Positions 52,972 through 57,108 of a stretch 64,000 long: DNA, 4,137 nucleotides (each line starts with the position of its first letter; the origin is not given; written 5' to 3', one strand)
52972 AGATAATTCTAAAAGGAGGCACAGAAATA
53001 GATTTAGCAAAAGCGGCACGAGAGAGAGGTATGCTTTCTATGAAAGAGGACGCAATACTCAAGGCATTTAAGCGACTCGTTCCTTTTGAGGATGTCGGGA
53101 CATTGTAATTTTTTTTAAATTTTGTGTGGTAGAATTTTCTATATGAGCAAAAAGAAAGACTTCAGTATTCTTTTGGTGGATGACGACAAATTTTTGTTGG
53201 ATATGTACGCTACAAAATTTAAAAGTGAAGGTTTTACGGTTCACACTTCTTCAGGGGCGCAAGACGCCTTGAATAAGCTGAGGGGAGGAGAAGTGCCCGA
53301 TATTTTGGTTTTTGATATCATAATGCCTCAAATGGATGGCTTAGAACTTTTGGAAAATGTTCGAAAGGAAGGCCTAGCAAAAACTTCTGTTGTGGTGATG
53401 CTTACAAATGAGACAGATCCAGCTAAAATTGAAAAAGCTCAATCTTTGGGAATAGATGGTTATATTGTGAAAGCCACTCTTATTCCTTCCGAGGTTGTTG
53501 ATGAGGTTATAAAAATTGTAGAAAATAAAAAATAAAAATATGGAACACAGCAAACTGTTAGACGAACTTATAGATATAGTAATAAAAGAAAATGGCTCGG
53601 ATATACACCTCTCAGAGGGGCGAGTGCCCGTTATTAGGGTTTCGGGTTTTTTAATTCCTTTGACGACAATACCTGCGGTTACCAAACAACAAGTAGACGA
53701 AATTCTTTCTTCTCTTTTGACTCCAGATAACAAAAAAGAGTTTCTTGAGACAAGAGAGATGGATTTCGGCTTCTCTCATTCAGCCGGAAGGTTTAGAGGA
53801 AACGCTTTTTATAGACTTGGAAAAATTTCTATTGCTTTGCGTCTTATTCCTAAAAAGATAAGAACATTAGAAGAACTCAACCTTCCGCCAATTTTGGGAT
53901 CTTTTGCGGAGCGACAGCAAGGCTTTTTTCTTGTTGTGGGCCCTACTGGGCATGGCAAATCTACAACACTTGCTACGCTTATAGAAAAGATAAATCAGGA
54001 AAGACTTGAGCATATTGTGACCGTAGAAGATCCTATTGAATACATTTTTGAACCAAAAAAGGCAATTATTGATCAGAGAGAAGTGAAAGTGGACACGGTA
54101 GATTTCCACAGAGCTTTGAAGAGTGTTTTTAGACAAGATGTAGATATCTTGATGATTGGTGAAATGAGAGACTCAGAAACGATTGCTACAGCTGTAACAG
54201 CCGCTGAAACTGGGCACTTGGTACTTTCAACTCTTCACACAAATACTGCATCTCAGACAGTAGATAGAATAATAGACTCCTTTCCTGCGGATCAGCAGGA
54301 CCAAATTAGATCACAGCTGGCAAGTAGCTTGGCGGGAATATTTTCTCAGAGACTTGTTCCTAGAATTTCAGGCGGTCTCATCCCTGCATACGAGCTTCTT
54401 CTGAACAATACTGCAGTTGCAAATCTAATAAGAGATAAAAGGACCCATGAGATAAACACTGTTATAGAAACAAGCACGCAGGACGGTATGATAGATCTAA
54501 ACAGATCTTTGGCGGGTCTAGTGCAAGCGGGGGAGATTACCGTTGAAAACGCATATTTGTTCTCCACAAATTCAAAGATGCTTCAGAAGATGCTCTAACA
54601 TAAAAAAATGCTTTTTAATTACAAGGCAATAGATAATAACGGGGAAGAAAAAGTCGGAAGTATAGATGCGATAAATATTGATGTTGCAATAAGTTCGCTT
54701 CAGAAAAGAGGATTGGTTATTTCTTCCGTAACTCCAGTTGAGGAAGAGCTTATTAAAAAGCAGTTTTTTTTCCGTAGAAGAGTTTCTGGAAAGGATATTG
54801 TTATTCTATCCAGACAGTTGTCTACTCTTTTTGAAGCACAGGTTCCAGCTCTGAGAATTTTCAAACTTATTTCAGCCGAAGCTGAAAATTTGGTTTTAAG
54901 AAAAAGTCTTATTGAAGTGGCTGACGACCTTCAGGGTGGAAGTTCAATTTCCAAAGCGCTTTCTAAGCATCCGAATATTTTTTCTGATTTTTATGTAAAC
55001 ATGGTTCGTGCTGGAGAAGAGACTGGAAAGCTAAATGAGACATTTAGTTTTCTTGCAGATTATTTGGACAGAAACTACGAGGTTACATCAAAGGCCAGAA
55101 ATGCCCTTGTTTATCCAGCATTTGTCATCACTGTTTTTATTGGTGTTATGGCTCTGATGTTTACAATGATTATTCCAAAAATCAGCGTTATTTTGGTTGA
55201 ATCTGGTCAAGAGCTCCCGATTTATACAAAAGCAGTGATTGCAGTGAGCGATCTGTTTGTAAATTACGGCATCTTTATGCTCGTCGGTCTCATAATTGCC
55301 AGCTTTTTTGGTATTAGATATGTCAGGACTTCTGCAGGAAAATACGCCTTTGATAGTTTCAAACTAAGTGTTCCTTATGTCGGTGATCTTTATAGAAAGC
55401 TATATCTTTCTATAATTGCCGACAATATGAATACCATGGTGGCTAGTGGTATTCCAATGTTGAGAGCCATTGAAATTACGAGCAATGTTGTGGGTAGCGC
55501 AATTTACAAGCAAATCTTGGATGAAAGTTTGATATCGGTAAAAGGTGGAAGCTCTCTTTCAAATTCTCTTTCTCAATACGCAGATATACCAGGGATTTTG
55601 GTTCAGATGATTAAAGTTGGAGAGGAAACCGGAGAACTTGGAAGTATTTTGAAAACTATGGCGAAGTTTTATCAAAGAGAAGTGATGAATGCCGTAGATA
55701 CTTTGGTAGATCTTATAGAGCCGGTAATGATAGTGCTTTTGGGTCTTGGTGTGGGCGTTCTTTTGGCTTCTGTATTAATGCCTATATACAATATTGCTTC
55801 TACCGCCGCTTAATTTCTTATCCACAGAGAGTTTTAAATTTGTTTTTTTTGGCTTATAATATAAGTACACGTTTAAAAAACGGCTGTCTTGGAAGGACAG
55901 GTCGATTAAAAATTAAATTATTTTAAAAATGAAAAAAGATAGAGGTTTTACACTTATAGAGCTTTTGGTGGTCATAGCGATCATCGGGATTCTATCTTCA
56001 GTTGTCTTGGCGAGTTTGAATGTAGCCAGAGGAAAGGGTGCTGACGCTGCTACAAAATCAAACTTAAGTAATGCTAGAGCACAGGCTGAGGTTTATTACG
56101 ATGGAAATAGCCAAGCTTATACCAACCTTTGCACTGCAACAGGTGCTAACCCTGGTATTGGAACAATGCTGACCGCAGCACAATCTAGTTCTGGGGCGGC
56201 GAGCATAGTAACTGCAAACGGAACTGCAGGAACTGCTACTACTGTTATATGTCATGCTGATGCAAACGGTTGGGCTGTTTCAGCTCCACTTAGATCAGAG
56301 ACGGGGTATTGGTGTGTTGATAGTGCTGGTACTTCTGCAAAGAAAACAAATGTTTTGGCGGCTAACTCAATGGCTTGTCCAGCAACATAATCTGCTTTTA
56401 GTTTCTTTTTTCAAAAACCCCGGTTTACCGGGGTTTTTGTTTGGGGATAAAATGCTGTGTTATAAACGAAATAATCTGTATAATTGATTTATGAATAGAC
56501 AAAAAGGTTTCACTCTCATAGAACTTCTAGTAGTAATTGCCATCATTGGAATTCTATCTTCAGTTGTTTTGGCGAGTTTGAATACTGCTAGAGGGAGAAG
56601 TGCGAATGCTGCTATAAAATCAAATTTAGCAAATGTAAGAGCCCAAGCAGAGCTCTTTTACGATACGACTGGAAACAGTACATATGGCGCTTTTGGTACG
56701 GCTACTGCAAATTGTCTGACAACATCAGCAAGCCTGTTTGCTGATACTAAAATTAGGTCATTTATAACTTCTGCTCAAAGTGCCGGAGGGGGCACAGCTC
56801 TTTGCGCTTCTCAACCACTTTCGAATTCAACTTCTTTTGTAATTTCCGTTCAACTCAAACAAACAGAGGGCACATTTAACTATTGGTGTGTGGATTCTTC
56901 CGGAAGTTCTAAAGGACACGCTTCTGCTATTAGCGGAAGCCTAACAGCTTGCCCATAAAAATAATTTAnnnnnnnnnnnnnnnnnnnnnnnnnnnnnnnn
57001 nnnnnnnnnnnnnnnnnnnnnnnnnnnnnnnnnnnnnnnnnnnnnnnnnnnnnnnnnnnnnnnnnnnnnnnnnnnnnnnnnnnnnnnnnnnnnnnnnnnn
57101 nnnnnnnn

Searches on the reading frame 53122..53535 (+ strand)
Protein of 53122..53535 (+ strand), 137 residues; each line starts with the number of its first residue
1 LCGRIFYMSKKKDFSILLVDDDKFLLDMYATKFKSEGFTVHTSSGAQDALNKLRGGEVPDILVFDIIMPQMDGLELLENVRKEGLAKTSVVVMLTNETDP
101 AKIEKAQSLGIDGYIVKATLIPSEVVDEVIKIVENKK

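Call 49: search_protein_families(library=pfam, proteins=[window:53122-53535:+], max_evalue=0.01)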
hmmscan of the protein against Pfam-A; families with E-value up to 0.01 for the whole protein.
window:53122-53535:+ (137 aa): 1 family
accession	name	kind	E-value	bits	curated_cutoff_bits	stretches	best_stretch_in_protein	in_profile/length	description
PF00072.30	Response_reg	-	1.7e-20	73.7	30.2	1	16-118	1-100/111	Response regulator receiver domain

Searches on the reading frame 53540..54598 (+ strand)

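Call 27: search_protein_families(library=pfam, proteins=[window:53540-54598:+], max_evalue=0.001)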
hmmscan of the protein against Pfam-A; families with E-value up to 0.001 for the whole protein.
window:53540-54598:+ (352 aa): 4 families
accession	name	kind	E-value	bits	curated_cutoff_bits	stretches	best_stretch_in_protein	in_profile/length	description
PF00437.27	T2SSE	-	8e-46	156.8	24.9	1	5-276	10-281/370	Type II/IV secretion system protein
PF13401.12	AAA_22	-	6.8e-05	23.6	27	1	125-171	3-33/130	AAA domain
PF25199.1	nSTAND_NTPase5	-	0.00071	19.9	34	0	124-213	38-136/145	Novel STAND NTPase 5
PF12775.13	AAA_7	-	0.00073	19.6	25.8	0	127-158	33-64/181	P-loop containing dynein motor region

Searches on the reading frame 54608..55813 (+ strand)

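Call 27: search_protein_families(library=pfam, proteins=[window:54608-55813:+], max_evalue=0.001)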
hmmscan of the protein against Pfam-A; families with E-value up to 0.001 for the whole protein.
window:54608-55813:+ (401 aa): 1 family
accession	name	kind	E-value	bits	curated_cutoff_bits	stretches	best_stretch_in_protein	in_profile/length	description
PF00482.28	T2SSF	-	1.5e-54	183.7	25.2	2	68-190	2-125/125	Type II secretion system (T2SS), protein F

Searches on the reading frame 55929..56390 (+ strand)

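Call 5: search_protein_families(library=pfam, proteins=[window:55929-56390:+], max_evalue=1)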
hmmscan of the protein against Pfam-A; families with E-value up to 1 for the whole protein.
window:55929-56390:+ (153 aa): 3 families
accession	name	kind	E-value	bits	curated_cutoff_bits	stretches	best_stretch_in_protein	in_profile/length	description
PF07963.17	N_methyl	-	7.8e-11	41.5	21.2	1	1-27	1-27/27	Prokaryotic N-terminal methylation motif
PF11773.13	ComGE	-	0.082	13.3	25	1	9-45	2-38/82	Competence system putative prepilin ComGE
PF00086.23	Thyroglobulin_1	-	0.11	12.4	20.6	1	123-145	41-63/67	Thyroglobulin type-1 repeat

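Call 17: search_protein_families(library=ncbifam, proteins=[window:55929-56390:+], max_evalue=1)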
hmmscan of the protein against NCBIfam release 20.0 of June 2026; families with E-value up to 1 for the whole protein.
window:55929-56390:+ (153 aa): 18 families
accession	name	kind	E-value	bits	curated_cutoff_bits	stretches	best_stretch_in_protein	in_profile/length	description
TIGR02532.1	IV_pilin_GFxxxE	domain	4.8e-10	38.8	16.3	1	5-27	2-24/24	prepilin-type N-terminal cleavage/methylation domain-containing protein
NF041775.1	typeIV_PilA_Myxo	equivalog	1.1e-09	38.5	400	1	3-136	9-145/214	type IV pilin protein PilA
TIGR01708.2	typeII_sec_gspH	equivalog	1.4e-09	38.2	80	1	5-37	2-34/169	type II secretion system minor pseudopilin GspH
TIGR01710.1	typeII_sec_gspG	equivalog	2.9e-07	30.6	88.85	1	5-54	1-50/134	type II secretion system major pseudopilin GspG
NF007862.0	PRK10574.1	equivalog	3.9e-07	30.3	138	1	1-29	1-29/145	prepilin peptidase-dependent pilin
NF041013.1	T4P_ComGE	equivalog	3e-05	24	49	1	2-45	1-44/83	competence type IV pilus minor pilin ComGE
NF007800.0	PRK10506.1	equivalog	3.5e-05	23.7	158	1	1-27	5-31/163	prepilin peptidase-dependent protein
NF040999.1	pilin_ComGC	equivalog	4e-05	23.7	75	1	5-57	2-54/84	competence type IV pilus major pilin ComGC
TIGR02596.1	TIGR02596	subfamily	0.00031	20.9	70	1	7-31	1-25/196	Verru_Chthon cassette protein D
TIGR01711.1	gspJ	equivalog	0.0073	16.1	64.85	1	5-28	1-24/192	type II secretion system minor pseudopilin GspJ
TIGR02599.1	TIGR02599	subfamily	0.01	15.1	256.5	1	6-40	1-35/361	Verru_Chthon cassette protein C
NF041002.1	pilin_ComGF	equivalog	0.011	15.9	80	1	5-34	2-31/139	competence type IV pilus minor pilin ComGF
NF040982.1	ComGD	equivalog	0.017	15.6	70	1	5-28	2-24/139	competence type IV pilus minor pilin ComGD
NF047828.1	T3SSXpsI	equivalog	0.055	13.5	150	1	5-46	2-45/132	type II secretion system protein XpsI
TIGR01707.1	gspI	equivalog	0.083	13.4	44.35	1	6-30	1-25/101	type II secretion system minor pseudopilin GspI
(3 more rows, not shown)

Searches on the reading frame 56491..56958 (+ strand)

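Call 5: search_protein_families(library=pfam, proteins=[window:56491-56958:+], max_evalue=1)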
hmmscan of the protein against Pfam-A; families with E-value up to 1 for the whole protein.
window:56491-56958:+ (155 aa): 4 families
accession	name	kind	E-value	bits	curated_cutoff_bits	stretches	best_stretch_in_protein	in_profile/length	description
PF07963.17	N_methyl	-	3.3e-11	42.7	21.2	1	1-27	1-27/27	Prokaryotic N-terminal methylation motif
PF15607.11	Ntox44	-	0.023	15.5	24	1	41-72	26-58/104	Bacterial toxin 44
PF11773.13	ComGE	-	0.023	15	25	1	9-49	2-42/82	Competence system putative prepilin ComGE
PF19880.4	DUF6353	-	0.084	12.8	25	1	11-88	8-90/253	Family of unknown function (DUF6353)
